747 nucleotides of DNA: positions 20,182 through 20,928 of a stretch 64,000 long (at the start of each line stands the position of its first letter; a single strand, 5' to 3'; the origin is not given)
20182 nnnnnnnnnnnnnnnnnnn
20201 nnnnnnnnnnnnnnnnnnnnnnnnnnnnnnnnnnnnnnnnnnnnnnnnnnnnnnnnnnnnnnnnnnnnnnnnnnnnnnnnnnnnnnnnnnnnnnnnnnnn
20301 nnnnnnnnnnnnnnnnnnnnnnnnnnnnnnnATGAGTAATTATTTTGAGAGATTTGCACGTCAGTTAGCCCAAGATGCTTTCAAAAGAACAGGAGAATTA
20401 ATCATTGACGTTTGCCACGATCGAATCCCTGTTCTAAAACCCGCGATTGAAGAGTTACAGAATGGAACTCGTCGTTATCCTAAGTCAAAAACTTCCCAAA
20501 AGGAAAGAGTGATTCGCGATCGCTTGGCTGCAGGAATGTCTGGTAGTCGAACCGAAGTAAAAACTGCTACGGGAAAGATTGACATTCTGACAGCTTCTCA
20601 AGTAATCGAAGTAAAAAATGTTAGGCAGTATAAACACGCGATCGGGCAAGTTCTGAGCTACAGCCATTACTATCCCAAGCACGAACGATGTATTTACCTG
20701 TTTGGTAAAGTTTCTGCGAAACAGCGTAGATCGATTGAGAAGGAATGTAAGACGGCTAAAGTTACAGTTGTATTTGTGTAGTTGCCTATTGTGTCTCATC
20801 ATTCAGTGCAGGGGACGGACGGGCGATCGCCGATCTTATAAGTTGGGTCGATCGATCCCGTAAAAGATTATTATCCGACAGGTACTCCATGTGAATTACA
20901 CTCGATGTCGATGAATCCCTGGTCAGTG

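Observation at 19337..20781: AT-rich cassette: small membrane proteins plus a translationally coupled PD-(D/E)xK nuclease, next to a toxin-antitoxin and IS cluster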

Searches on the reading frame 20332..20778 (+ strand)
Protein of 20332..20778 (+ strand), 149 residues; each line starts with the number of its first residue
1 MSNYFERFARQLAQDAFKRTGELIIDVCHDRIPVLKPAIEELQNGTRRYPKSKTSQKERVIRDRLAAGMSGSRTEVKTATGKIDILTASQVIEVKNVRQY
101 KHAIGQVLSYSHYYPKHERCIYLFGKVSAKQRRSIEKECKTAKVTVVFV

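Call 4: search_protein_families(library=pfam, proteins=[window:20332-20778:+], max_evalue=1)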
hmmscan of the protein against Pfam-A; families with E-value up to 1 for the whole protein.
window:20332-20778:+ (149 aa): 1 family
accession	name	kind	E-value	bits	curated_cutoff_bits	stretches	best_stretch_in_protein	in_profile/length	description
PF13691.12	Lactamase_B_4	-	0.17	12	27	1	121-149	23-52/63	tRNase Z endonuclease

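Call 5: search_protein_families(library=padloc, proteins=[window:20332-20778:+], max_evalue=1)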
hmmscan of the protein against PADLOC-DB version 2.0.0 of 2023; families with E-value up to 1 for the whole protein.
window:20332-20778:+ (149 aa): 1 family
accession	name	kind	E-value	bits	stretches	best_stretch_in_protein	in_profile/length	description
PDLC01771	Cas4b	-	0.0066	14.6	1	71-134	48-110/162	-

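Call 6: search_protein_families(library=ncbifam, proteins=[window:20332-20778:+], max_evalue=1)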
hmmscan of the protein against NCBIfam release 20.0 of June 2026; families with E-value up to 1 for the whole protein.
window:20332-20778:+ (149 aa): 2 families
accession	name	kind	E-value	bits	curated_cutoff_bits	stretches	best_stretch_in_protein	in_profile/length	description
NF003270.0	PRK04247.1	equivalog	0.0005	19.2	216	1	67-136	146-225/250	endonuclease NucS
TIGR03646.1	YtoQ_fam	subfamily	0.063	13.3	155.35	0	121-149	3-31/144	YtoQ family protein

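Call 7: search_protein_families(library=phrogs, proteins=[window:20332-20778:+], max_evalue=1)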
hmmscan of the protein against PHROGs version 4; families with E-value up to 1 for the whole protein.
window:20332-20778:+ (149 aa): 4 families
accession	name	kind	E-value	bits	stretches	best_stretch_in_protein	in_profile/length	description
phrog_33460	-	unknown function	0.029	15.4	1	90-124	9-41/68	-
phrog_27881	-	unknown function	0.046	15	1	96-141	28-73/87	-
phrog_5928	-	unknown function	0.092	13.7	1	60-113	31-86/124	-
phrog_27354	-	unknown function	0.23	12.7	0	57-70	27-40/75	-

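Call 9: find_homologous_proteins(query=window:20332-20778:+, max_evalue=0.01)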
Query window:20332-20778:+ (149 aa): 43 proteins with E <= 0.01 among 51 candidates.
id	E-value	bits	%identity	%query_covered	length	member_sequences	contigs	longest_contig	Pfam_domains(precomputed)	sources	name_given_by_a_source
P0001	1.3e-91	322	100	100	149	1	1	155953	-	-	-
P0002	1.9e-75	270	83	100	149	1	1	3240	-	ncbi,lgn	ncbi:MAG: hypothetical protein AAGE59_37950 [Cyanobacteria bacterium P01_F01_bin.86]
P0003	4.0e-74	265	82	99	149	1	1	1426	-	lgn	-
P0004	5.7e-74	265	80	100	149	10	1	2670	-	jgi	jgi:hypothetical protein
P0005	4.4e-73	262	79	100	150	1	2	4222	-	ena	-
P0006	7.7e-73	261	79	100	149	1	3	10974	-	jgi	jgi:hypothetical protein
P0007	3.2e-72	259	80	99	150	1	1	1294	-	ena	-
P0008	1.5e-70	254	79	100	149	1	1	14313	-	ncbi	-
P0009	1.7e-70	253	78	100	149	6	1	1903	-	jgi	jgi:hypothetical protein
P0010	7.4e-67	242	74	100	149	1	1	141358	-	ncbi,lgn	ncbi:MAG: hypothetical protein WBA77_23175 [Microcoleaceae cyanobacterium]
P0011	8.6e-63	229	70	100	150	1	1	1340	-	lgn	-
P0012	9.9e-60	219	69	100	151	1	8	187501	-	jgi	jgi:hypothetical protein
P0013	6.2e-58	213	65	100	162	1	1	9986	-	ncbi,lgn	ncbi:MAG: hypothetical protein ACK5CA_03280 [Cyanobacteriota bacterium]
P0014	5.2e-57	210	67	99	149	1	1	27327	-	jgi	jgi:hypothetical protein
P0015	4.7e-55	204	66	99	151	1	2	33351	-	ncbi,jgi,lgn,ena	-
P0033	2.6e-38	149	53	95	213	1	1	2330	-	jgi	jgi:hypothetical protein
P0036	9.7e-13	67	40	73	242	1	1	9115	PF04383.20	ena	-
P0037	6.8e-11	61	47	51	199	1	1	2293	-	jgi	jgi:hypothetical protein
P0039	5.9e-9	54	47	50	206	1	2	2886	-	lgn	-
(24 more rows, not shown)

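Call 11: find_encoding_contigs(protein=P0010, flank=6000, max_places=3)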
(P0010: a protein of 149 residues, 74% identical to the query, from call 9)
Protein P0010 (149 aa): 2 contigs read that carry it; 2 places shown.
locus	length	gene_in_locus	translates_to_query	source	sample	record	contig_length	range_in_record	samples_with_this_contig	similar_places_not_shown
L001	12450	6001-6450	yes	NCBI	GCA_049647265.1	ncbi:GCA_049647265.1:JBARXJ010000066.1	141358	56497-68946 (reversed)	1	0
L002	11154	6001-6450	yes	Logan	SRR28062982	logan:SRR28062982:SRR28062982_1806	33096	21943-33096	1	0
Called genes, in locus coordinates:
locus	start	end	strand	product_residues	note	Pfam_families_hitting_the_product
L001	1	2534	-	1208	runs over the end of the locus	-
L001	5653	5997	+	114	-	-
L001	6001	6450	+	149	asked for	-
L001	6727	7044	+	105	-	-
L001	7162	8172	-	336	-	PF02698:DUF218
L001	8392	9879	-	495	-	PF03976:PPK2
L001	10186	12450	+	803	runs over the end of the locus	-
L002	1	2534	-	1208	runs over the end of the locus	-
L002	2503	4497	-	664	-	-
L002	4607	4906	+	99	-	-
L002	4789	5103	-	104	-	PF05860:TPS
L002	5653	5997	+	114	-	-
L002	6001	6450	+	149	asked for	-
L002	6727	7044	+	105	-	-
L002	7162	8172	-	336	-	PF02698:DUF218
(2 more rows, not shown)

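Call 12: find_encoding_contigs(protein=P0012, flank=6000, max_places=3)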
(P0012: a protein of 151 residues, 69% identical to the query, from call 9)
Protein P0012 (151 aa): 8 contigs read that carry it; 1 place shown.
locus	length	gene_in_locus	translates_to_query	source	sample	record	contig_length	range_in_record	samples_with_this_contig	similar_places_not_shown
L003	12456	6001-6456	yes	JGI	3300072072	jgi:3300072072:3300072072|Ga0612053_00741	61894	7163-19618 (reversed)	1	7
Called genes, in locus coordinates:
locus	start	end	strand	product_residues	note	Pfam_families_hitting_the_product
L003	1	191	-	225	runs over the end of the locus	PF01791:DeoC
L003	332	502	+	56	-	PF00196:GerE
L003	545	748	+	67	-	-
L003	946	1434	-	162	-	PF13420:Acetyltransf_4 (weak), PF00583:Acetyltransf_1, PF13673:Acetyltransf_10, PF13508:Acetyltransf_7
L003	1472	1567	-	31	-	-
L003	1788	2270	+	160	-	PF14108:ABA4-like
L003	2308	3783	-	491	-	PF07690:MFS_1 (weak), PF13347:MFS_2, PF07690:MFS_1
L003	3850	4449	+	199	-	PF07466:DUF1517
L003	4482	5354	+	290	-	-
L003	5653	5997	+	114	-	-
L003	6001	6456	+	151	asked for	-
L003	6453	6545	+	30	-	-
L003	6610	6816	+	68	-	-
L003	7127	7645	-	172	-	PF13430:DUF4112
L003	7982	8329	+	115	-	PF03912:Psb28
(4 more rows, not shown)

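Call 13: find_related_loci(query=A1, collection=genome_contigs, flank=5000)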
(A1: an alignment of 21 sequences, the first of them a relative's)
Query A1 (149 aa) in genome_contigs; peptide patterns used: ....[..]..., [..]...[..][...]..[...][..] (x = any residue, [..] = any of these).
49 stretches matched a pattern; 15 encode a relative of the query (tblastn E <= 1e-3); 15 distinct loci.
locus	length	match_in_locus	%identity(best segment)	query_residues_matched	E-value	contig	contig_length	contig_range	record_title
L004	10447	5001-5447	81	1-149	2e-83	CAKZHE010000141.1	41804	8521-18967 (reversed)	MAG TPA_asm: uncultured cyanobacterium isolate ERR2114811_bin.3_CONCOCT_v1.1_MAG genome assembly, contig: ERZ1034369.114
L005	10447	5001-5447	79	1-149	2e-79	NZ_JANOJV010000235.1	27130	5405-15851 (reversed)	MAG: Chamaesiphon sp. VAR_48_metabat_135_sub VAR_48_k141_584923, whole genome shotgun sequence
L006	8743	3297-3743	79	1-149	9e-79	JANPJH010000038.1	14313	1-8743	MAG: Chamaesiphon sp. VAR_61_metabat_425 VAR_61_k141_1707307, whole genome shotgun sequence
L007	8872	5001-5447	77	1-149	7e-78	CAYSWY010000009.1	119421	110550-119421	MAG TPA_asm: uncultured Lyngbya sp. isolate SRP063590_co1_198 genome assembly, contig: NODE_146_length_119421_cov_231.61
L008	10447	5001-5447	74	1-149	3e-75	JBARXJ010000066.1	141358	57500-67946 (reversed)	MAG: Microcoleaceae cyanobacterium isolate MFD12174_ilm_asm_bin3 k127_30625, whole genome shotgun sequence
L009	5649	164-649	65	1-149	2e-69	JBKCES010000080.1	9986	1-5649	MAG: Cyanobacteriota bacterium isolate samp_483_metadecoder_869 samp_483_266335, whole genome shotgun sequence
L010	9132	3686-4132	66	1-148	8e-64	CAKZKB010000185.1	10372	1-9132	MAG TPA_asm: uncultured cyanobacterium isolate SRR4030105_bin.30_CONCOCT_v1.1_MAG genome assembly, contig: ERZ781359.403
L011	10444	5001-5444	62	1-148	3e-62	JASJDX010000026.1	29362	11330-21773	MAG: Pleurocapsa sp. MO_192.B19 MO_192.c_507, whole genome shotgun sequence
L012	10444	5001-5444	62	1-148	5e-62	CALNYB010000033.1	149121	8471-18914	MAG: Cyanobacteriota bacterium isolate HOU_bin.0041 genome assembly, contig: contig_2132, whole genome shotgun sequence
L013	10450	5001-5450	61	1-148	4e-60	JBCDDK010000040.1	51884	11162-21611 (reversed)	MAG: Cyanobacteria bacterium P01_G01_bin.39 k141_1094189_length_51884_cov_32.5511, whole genome shotgun sequence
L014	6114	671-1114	61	1-148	3e-58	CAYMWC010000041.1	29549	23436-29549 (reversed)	MAG TPA_asm: uncultured Pleurocapsa sp. isolate SRP072547_co1_227 genome assembly, contig: NODE_1992_length_29549_cov_8.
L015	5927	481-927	59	1-148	9e-58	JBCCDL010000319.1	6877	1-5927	MAG: Cyanobacteria bacterium P01_A01_bin.83 k141_340399_length_6877_cov_147.5261, whole genome shotgun sequence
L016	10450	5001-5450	56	1-148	6e-54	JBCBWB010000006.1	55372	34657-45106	MAG: Cyanobacteria bacterium J06648_1 NODE_6_length_55372_cov_27.747030, whole genome shotgun sequence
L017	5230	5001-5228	82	1-76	2e-39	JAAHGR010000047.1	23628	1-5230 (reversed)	MAG: Symploca sp. SIO2E6 2E6_NODE_47, whole genome shotgun sequence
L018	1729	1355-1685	68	1-110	5e-41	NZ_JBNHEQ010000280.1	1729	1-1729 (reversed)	Dapis sp. BLCC M172 NODE_7431_length_1729_cov_42.660096, whole genome shotgun sequence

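Call 21: search_solved_structures(query=A1, max_evalue=10, show_alignments=3)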
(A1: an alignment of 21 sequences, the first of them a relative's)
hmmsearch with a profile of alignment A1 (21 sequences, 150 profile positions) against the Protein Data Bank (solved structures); distinct sequences matched with E-value up to 10: 2.
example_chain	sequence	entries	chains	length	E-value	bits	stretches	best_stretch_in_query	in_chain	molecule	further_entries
8ybc_A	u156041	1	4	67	0.35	14.2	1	20-70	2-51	Golgi membrane protein 1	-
5kvu_A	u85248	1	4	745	1.7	11.9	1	29-107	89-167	Isocitrate dehydrogenase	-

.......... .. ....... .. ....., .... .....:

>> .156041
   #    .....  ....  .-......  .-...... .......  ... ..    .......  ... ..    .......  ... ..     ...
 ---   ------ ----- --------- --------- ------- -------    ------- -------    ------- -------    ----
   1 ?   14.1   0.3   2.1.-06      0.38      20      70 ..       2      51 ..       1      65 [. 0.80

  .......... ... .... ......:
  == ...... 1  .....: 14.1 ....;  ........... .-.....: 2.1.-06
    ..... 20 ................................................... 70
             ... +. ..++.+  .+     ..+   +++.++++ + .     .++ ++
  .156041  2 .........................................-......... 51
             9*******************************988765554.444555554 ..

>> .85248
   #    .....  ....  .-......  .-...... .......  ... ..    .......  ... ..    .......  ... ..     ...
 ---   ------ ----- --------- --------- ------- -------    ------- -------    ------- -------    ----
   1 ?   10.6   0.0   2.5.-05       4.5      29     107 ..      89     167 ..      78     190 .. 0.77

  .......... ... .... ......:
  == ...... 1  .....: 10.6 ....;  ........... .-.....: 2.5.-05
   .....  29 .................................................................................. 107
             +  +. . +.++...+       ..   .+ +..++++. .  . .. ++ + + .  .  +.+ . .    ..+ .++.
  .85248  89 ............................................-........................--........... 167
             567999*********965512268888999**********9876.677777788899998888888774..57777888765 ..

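Call 24: search_protein_families(library=pfam, proteins=[P0036, P0039, P0037], max_evalue=0.1)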
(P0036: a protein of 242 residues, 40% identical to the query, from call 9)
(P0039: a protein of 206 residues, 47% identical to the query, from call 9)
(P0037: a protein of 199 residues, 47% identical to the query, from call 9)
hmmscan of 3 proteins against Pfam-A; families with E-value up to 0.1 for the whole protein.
P0036 (242 aa): 2 families
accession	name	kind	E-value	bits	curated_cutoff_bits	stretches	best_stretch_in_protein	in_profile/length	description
PF04383.19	KilA-N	-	1.5e-31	108.8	23.8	1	20-120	2-106/107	KilA-N domain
PF07529.18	HSA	-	0.089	13.5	23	1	184-211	6-33/71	HSA domain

P0039 (206 aa): 2 families
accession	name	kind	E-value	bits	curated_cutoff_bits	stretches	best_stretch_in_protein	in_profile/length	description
PF08814.16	XisH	-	0.04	14.6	25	1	147-178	58-95/134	XisH protein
PF02021.23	UPF0102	-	0.046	14.5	23.6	0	116-153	6-44/80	Uncharacterised protein family UPF0102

P0037 (199 aa): 0 families

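Call 26: predict_structure(alignment_id=A1)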
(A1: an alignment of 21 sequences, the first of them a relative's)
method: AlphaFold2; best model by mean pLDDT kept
length: 149 residues; sequences in the alignment: 21
mean_pLDDT: 79.2   pTM: 0.61
mean pLDDT of the five models: 79.2, 79.0, 78.7, 78.6, 77.2
residues with pLDDT >= 90: 83; 70-90: 11; 50-70: 43; < 50: 12
segments of 3 or more residues with pLDDT < 50: 48-51
pLDDT, mean of each block of 10 residues (from residue 1): 59 57 50 54 51 70 92 91 95 95 95 94 94 97 95
secondary structure, 60 per line:
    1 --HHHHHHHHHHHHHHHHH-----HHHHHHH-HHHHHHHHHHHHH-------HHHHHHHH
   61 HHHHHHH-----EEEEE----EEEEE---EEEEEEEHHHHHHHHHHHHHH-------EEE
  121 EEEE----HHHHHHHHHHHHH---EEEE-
elements in order: H3-19 H25-31 H33-45 H53-67 E73-77 E82-86 E90-96 H97-110 E118-124 H129-141 E145-148

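Call 30: fold_search(model_id=the predicted structure, library=pdb)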
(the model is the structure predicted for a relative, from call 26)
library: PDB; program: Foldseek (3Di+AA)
matches with E <= 10: 1007; with E <= 0.001: 0
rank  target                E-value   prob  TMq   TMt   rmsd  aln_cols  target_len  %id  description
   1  5h5y_B                4.4e-02  0.91  0.32  0.18   9.3        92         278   10  Structure of Transferase mutant-C23S,C199S (released 2017-12-27)
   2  5h61_B                5.8e-02  0.91  0.33  0.18   9.5        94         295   12  Structure of Transferase mutant-C23S,C199S (released 2017-12-27)
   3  3tzt_B                6.2e-02  0.90  0.29  0.20   4.0        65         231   17  The structure of a protein in glycosyl transferase family 8 from Anaerococcus prevotii. (released 2011-12-07)
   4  5h63_A                6.2e-02  0.69  0.29  0.16  10.0        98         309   16  Structure of Transferase mutant-C23S,C199S (released 2017-12-20)
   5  2jnw_MODEL_1_A        6.6e-02  0.90  0.31  0.38   4.1        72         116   15  Solution structure of a ERCC1-XPA heterodimer (released 2007-10-30)
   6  6dus_B                8.6e-02  0.85  0.32  0.17   8.9        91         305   12  Structure of Salmonella Effector SseK3 E258Q mutant (released 2018-07-18)
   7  3ovk_A                9.9e-02  0.30  0.21  0.23   7.1        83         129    8  Crystal structure of an XXA-pro aminopeptidase from Streptococcus pyogenes (released 2010-11-03)
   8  5h62_A                1.1e-01  0.75  0.32  0.17  10.1        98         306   12  Structure of Transferase mutant-C23S,C199S (released 2017-12-27)
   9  1ng1                  1.1e-01  0.41  0.28  0.17  10.2        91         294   13  N AND GTPASE DOMAINS OF THE SIGNAL SEQUENCE RECOGNITION PROTEIN FFH FROM THERMUS AQUATICUS (released 1999-07-30)
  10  2jpd_MODEL_1_A        1.2e-01  0.87  0.32  0.37   3.9        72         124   15  Solution structure of the ERCC1 central domain (released 2007-09-04)
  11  6eyr_A                1.2e-01  0.72  0.32  0.17  10.1        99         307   13  Crystal structure of the salmonella effector SseK3 (released 2018-02-28)
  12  6dus_A                1.3e-01  0.72  0.33  0.17  10.0        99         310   13  Structure of Salmonella Effector SseK3 E258Q mutant (released 2018-07-18)
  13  5h63_C                1.3e-01  0.63  0.30  0.16   9.3        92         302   15  Structure of Transferase mutant-C23S,C199S (released 2017-12-20)
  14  5h61_A                1.4e-01  0.69  0.33  0.18   9.5        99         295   11  Structure of Transferase mutant-C23S,C199S (released 2017-12-27)
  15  5dn6_A                1.4e-01  0.38  0.26  0.10   5.6        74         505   18  ATP synthase from Paracoccus denitrificans (released 2015-10-28)
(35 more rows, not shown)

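Call 40: search_protein_families(library=pfam, alignment_id=A3, max_evalue=1)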
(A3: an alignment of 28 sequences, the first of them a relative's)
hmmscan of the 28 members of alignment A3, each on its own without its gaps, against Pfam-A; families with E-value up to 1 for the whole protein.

A. member 1, P0001 (149 aa): 1 family
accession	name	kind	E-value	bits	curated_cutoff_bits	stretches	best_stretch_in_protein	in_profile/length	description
PF13691.12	Lactamase_B_4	-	0.17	12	27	1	121-149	23-52/63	tRNase Z endonuclease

B. families by the number of members that match (of 28 scanned): 20 families
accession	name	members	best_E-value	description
PF04383.19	KilA-N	5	1.5e-31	KilA-N domain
PF05852.16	DUF848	4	0.0024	Gammaherpesvirus protein of unknown function (DUF848)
PF01655.23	Ribosomal_L32e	4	0.049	Ribosomal protein L32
PF13691.12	Lactamase_B_4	3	0.0073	tRNase Z endonuclease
PF03749.19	SfsA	2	0.054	Sugar fermentation stimulation protein RE domain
PF08385.17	DHC_N1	2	0.06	Dynein heavy chain, N-terminal region 1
PF20891.2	DUF6844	1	0.0075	Domain of unknown function (DUF6844)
PF01400.30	Astacin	1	0.013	Astacin (Peptidase family M12A)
PF01934.22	HepT-like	1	0.022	Ribonuclease HepT-like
PF16725.10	Nucleolin_bd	1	0.031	Nucleolin binding domain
PF08814.16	XisH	1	0.04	XisH protein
PF02021.23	UPF0102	1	0.046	Uncharacterised protein family UPF0102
PF08167.18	RIX1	1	0.065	rRNA processing/ribosome biogenesis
PF00372.24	Hemocyanin_M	1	0.068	Hemocyanin, copper containing domain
PF25720.1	Herpes_ORF28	1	0.077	Herpesvirus ORF28 domain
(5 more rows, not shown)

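Call 41: search_protein_families(library=ncbifam, alignment_id=A3, max_evalue=1)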
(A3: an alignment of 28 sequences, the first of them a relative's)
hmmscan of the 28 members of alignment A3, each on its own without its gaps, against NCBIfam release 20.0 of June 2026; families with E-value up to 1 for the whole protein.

A. member 1, P0001 (149 aa): 2 families
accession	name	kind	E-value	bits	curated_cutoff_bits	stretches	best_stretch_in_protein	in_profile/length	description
NF003270.0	PRK04247.1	equivalog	0.0005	19.2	216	1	67-136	146-225/250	endonuclease NucS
TIGR03646.1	YtoQ_fam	subfamily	0.063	13.3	155.35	0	121-149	3-31/144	YtoQ family protein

B. families by the number of members that match (of 28 scanned): 11 families
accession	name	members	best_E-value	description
NF003270.0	PRK04247.1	16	0.00048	endonuclease NucS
NF010874.0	PRK14281.1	2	0.0004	chaperone protein DnaJ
TIGR03302.1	OM_YfiO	2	0.05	outer membrane protein assembly factor BamD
TIGR03420.1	DnaA_homol_Hda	1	0.0012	DnaA regulatory inactivator Hda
TIGR03610.1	RutC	1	0.0074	pyrimidine utilization protein C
TIGR00372.1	cas4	1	0.012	CRISPR-associated protein Cas4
TIGR03709.1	PPK2_rel_1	1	0.044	PPK2 family polyphosphate kinase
TIGR03646.1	YtoQ_fam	1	0.063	YtoQ family protein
NF007954.0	PRK10673.1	1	0.14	esterase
NF007110.0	PRK09559.1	1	0.16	tRNA-modifying protein YgfZ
NF040671.1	PLuB_AAA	1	0.22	PLuB system helicase-like protein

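Call 55: find_encoding_contigs(protein=P0033, flank=2500, max_places=2)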
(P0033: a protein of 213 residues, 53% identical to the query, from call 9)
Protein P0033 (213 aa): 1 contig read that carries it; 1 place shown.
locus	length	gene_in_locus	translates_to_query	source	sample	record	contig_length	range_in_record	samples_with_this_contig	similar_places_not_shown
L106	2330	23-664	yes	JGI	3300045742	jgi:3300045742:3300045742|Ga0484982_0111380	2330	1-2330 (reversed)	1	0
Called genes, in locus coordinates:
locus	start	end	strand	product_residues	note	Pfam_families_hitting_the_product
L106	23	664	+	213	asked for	-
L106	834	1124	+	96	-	-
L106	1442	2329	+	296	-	?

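Call 65: search_dna_similar(query=window:20332-20778:+, collection=phages, mode=protein, max_evalue=0.001)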
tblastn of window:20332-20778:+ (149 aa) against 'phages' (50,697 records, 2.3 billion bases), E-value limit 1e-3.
No match.

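Call 68: search_dna_similar(query=window:20332-20778:+, collection=plasmids, mode=protein, max_evalue=0.001)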
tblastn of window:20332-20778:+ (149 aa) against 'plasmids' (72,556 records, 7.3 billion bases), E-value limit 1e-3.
Records with a match: 7; places in all: 8; records where one place covers at least 80% of the query: 0.
Best place of each record, by identity: <60% 7.
By first word of the organism name: Gloeothece 1; Calothrix 1; Anabaena 1; Sphaerospermopsis 1; Oscillatoria 1; Nostoc 1; Dolichospermum 1.
By predicted mobility (MOB-suite, as given by PLSDB): conjugative 5; non-mobilizable 2.
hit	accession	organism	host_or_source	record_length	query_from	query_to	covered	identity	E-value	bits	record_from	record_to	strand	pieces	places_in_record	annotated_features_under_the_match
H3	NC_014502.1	Gloeothece verrucosa PCC 7822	fresh water in rice field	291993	47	148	68%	42.2%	1e-18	88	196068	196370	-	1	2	hypothetical protein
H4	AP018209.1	Calothrix brevissima NIES-22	-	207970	42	148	72%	40.2%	1e-13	74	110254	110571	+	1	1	DNA-damage-inducible protein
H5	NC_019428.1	Anabaena sp. 90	-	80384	58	148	61%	42.4%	1e-14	77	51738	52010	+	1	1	hypothetical protein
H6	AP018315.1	Sphaerospermopsis kisseleviana NIES-73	-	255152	58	148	61%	40.2%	6e-14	74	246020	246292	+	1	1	hypothetical protein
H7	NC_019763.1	Oscillatoria nigro-viridis PCC 7112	-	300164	71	148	52%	44.9%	3e-15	79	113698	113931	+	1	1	hypothetical protein (x2)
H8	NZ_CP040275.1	Nostoc sp. C052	Blasia pusilla,pure culture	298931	75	148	50%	44.6%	2e-14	76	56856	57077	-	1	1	hypothetical protein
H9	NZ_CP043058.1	Dolichospermum sp. UHCC 0315A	DNA sample,Gulf of Finland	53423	58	135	52%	42.3%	1e-12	71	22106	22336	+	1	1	hypothetical protein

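Call 69: get_annotated_region(hit=H3, flank=4000)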
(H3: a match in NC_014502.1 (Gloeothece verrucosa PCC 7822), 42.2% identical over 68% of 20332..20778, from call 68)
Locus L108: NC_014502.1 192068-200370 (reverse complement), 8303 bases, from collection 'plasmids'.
description: Gloeothece verrucosa PCC 7822 plasmid Cy782203, complete sequence
organism: Gloeothece verrucosa PCC 7822 (NCBI taxid 497965)
taxonomy: Bacteria; Cyanobacteriota; Cyanophyceae; Chroococcales; Aphanothecaceae; Gloeothece; Gloeothece verrucosa; Gloeothece verrucosa PCC 7822
host: -; source: fresh water in rice field; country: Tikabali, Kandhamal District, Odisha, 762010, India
typing (MOB-suite, as given by PLSDB): conjugative; relaxase MOBP; mating-pair formation MPF_T
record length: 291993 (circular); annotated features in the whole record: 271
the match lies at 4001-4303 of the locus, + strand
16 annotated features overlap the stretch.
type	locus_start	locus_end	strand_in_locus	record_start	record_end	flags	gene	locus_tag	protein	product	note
CDS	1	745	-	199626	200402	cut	-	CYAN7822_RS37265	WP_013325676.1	hypothetical protein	-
CDS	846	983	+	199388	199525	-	-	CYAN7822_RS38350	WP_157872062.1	hypothetical protein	-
CDS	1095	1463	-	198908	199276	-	-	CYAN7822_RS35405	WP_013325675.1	helix-turn-helix transcriptional regulator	-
CDS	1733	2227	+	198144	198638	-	-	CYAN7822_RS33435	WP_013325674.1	hypothetical protein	-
CDS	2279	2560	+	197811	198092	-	-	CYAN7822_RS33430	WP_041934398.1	hypothetical protein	-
CDS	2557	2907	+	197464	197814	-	-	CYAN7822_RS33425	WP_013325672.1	hypothetical protein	-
CDS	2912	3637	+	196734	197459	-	-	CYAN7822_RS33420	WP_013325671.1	hypothetical protein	-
CDS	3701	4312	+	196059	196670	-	-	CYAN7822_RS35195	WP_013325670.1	hypothetical protein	-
CDS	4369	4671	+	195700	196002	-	-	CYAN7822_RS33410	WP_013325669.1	hypothetical protein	-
CDS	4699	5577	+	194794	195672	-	-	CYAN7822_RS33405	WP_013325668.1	3'-5' exonuclease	-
CDS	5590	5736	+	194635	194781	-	-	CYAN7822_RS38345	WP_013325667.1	hypothetical protein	-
CDS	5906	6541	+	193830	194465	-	-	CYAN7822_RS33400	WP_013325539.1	hypothetical protein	-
CDS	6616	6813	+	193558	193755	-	-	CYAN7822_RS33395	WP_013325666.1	hypothetical protein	-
CDS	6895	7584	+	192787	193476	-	-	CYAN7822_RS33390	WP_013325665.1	hypothetical protein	-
CDS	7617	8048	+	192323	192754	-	-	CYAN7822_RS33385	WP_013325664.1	hypothetical protein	-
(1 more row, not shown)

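Call 70: get_annotated_region(hit=H4, flank=4000)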
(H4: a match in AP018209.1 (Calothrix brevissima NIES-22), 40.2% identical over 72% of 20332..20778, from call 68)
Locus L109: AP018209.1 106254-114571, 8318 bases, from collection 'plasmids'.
description: Calothrix brevissima NIES-22 plasmid plasmid2 DNA, complete genome
organism: Calothrix brevissima NIES-22 (NCBI taxid 1973478)
taxonomy: Bacteria; Cyanobacteriota; Cyanophyceae; Nostocales; Calotrichaceae; Calothrix; Calothrix brevissima; Calothrix brevissima NIES-22
host: -; source: -; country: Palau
typing (MOB-suite, as given by PLSDB): conjugative; replicon rep_cluster_37,rep_cluster_37; relaxase MOBF; mating-pair formation MPF_T
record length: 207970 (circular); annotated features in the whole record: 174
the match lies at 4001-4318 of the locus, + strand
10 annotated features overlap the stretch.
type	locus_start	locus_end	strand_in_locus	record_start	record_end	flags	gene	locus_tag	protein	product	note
CDS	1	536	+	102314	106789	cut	-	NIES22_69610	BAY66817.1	WD-40 repeat protein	-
CDS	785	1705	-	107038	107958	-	-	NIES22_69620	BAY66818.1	hypothetical protein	-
CDS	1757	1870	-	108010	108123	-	-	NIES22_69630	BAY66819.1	hypothetical protein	-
CDS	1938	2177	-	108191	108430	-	-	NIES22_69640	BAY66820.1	XRE family transcriptional regulator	-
CDS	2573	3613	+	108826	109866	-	-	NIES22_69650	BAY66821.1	hypothetical protein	-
CDS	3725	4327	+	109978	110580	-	-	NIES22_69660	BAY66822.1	DNA-damage-inducible protein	-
CDS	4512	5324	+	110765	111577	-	-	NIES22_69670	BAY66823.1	DNA-damage-inducible protein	-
CDS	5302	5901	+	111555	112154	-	-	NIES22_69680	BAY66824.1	2OG-Fe(II) oxygenase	-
CDS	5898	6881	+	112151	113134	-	-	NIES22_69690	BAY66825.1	hypothetical protein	-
CDS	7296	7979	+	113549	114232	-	-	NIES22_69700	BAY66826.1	hypothetical protein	-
